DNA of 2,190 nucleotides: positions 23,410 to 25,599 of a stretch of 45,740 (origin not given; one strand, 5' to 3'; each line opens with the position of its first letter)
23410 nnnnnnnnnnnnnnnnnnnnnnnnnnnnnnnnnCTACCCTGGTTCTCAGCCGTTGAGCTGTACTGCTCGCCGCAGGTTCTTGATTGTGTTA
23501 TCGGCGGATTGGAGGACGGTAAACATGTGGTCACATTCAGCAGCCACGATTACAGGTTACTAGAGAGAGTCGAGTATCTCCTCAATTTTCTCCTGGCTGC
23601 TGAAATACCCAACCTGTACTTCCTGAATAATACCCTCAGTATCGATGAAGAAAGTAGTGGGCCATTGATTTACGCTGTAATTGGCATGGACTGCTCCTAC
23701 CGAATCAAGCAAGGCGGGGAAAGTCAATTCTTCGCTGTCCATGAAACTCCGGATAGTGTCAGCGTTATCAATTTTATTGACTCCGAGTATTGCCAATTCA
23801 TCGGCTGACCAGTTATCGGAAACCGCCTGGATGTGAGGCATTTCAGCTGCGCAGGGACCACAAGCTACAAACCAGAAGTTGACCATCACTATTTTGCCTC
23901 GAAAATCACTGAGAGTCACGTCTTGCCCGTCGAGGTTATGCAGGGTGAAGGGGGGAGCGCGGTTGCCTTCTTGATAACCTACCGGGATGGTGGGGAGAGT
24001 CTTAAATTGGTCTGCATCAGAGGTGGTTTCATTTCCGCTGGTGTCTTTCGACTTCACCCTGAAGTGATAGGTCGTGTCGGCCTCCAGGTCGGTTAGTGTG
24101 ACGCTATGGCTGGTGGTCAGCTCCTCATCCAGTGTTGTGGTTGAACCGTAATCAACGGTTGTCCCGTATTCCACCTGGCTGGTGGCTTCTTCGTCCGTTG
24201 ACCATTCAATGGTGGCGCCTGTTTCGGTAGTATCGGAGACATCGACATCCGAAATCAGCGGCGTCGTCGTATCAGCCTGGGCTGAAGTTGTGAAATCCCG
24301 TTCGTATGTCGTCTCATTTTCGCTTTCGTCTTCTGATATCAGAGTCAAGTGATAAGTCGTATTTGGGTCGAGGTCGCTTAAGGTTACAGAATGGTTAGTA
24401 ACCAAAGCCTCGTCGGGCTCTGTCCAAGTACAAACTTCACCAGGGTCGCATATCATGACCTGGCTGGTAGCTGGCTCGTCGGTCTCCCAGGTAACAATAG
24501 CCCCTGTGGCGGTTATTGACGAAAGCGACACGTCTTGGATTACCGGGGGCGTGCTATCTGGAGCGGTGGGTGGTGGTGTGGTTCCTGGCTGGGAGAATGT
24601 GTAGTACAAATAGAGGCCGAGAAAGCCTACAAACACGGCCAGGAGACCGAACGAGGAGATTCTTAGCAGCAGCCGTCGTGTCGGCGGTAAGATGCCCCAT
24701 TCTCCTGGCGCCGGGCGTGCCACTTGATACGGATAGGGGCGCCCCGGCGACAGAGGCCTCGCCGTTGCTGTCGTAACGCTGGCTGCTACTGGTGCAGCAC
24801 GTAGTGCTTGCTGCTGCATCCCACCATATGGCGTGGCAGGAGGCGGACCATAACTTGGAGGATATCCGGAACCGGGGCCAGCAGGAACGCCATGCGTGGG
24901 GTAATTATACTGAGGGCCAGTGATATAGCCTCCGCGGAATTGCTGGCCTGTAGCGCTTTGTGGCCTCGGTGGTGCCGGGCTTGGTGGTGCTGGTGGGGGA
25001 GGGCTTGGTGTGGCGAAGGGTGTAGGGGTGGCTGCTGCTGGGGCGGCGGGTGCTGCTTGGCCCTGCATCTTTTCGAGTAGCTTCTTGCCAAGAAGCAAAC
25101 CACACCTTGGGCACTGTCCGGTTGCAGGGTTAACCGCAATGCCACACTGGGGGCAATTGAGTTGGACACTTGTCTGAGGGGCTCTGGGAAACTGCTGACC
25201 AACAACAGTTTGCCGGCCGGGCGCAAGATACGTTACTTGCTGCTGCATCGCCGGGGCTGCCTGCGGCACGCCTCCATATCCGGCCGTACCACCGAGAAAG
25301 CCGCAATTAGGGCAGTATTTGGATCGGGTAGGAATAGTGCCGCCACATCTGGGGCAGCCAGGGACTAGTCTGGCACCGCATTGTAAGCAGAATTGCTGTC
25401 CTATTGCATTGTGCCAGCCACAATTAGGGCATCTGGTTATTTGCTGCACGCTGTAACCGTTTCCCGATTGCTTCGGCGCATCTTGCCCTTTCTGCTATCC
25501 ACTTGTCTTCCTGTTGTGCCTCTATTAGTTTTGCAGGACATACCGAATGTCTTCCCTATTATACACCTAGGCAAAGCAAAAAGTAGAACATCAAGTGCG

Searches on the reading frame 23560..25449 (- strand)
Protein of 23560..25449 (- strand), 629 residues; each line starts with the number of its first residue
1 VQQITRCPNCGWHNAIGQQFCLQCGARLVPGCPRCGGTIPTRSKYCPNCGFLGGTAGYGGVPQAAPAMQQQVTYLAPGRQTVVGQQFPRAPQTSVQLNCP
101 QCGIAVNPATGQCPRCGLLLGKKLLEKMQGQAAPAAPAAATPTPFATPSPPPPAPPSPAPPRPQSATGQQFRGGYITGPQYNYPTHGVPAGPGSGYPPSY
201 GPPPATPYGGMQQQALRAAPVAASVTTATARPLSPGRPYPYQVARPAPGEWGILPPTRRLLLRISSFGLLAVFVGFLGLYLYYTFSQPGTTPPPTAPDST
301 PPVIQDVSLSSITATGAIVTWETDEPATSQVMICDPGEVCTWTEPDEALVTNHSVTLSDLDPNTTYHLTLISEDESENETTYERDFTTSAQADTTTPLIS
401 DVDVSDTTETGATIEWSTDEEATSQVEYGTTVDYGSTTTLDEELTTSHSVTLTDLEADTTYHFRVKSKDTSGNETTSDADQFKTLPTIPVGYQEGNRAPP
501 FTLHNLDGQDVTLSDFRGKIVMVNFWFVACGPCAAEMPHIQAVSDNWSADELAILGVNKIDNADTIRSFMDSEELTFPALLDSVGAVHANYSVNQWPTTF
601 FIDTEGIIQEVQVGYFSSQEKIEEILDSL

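Call 40: search_protein_families(library=pfam, proteins=[window:23560-25449:-])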
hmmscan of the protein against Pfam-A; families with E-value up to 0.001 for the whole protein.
window:23560-25449:- (629 aa): 12 families
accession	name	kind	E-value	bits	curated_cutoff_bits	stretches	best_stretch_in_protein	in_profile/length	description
PF00578.27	AhpC-TSA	-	2.2e-27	95.9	26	1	495-610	2-123/124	AhpC/TSA family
PF08534.16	Redoxin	-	1.5e-22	80.4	26.6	1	493-623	1-145/148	Redoxin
PF16656.11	Pur_ac_phosph_N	-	3.7e-17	63.1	30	2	406-484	10-93/93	Purple acid Phosphatase, N-terminal domain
PF00041.27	fn3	-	2.5e-15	56.9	25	2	400-478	4-79/84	Fibronectin type III domain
PF13240.11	Zn_Ribbon_1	-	5.2e-11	42.4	25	1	7-28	2-23/23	zinc-ribbon domain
PF12773.13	DZR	-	4.4e-10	40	27.3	1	7-50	1-45/45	Double zinc ribbon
PF13248.11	Zn_ribbon_3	-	3.7e-07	29.8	27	1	5-28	3-26/26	zinc-ribbon domain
PF02630.20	SCO1-SenC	-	3.6e-05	24.2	22.8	1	499-551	2-55/134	SCO1/SenC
PF25059.1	FN3_DSCAM-DSCAML_C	-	3.8e-05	24.4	39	0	442-485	39-80/89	DSCAM/DSCAML C-terminal Fn3-like domain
PF13905.12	Thioredoxin_8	-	0.00013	22.7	27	1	518-607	1-93/94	Thioredoxin-like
PF17032.10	Zn_ribbon_15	-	0.00017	22.8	28.9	0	31-50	54-73/73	zinc-ribbon family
PF16655.11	PhoD_N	-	0.00027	21.8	30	0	412-471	30-78/90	PhoD-like phosphatase, N-terminal domain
